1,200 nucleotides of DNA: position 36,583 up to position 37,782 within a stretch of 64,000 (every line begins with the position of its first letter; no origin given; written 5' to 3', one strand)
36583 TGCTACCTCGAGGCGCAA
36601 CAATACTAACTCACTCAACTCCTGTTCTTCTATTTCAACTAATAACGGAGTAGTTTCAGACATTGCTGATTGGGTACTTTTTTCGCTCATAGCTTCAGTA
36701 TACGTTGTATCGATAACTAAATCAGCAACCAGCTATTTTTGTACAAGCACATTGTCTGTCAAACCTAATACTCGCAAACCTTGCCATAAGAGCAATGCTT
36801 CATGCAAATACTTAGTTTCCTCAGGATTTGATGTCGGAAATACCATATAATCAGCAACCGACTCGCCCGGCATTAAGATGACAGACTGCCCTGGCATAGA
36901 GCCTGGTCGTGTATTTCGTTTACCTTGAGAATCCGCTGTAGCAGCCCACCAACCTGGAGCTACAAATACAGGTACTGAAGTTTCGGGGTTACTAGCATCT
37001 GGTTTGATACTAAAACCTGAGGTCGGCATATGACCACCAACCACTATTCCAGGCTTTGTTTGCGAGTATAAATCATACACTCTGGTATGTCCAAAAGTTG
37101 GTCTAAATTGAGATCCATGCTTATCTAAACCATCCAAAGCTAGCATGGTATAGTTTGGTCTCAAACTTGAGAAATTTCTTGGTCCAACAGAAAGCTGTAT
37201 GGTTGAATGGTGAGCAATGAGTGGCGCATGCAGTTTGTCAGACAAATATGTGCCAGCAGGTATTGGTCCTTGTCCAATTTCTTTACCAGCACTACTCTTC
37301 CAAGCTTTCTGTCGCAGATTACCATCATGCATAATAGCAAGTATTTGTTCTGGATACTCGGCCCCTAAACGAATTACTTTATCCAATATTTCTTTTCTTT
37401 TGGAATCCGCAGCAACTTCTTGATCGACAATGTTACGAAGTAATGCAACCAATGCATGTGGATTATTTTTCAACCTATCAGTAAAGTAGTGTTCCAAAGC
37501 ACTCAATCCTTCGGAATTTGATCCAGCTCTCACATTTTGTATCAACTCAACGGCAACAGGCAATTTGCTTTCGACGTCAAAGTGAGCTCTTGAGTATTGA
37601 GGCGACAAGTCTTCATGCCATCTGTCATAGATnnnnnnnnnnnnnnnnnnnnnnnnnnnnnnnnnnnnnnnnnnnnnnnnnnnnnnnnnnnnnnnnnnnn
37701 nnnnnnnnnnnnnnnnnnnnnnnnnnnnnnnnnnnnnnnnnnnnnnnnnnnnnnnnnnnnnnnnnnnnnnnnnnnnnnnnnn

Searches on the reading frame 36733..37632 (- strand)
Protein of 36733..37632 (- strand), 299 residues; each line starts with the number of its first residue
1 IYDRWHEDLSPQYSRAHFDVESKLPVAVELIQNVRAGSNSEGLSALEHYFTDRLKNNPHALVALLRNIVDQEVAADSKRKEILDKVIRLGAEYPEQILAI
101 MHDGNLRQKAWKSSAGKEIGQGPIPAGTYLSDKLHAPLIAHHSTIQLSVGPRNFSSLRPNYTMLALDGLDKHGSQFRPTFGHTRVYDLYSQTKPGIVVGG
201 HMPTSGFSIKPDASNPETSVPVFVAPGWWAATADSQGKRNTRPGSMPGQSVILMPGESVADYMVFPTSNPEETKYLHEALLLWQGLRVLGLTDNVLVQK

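Call 66: predict_structure(alignment_id=A4)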
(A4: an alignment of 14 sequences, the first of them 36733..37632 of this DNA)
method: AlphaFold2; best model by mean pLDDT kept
length: 299 residues; sequences in the alignment: 14
mean_pLDDT: 90.6   pTM: 0.89
mean pLDDT of the five models: 90.6, 88.4, 86.7, 85.1, 84.2
residues with pLDDT >= 90: 229; 70-90: 51; 50-70: 17; < 50: 2
segments of 3 or more residues with pLDDT < 50: none
pLDDT, mean of each block of 10 residues (from residue 1): 64 94 96 93 95 92 95 94 96 93 94 86 93 95 96 77 94 87 94 94 90 94 95 70 86 94 96 96 93 81
secondary structure, 60 per line:
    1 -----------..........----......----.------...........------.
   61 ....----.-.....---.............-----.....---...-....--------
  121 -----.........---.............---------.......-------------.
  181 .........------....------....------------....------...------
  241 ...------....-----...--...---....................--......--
elements in order: E12-21 E26-31 H43-53 E60-64 H71-75 H79-91 E97-101 H109-112 H126-134 E138-150 E160-166 H180-189 E196-199 E206-209 E222-225 E232-234 E241-243 E250-253 E264-266 H270-289 H292-297
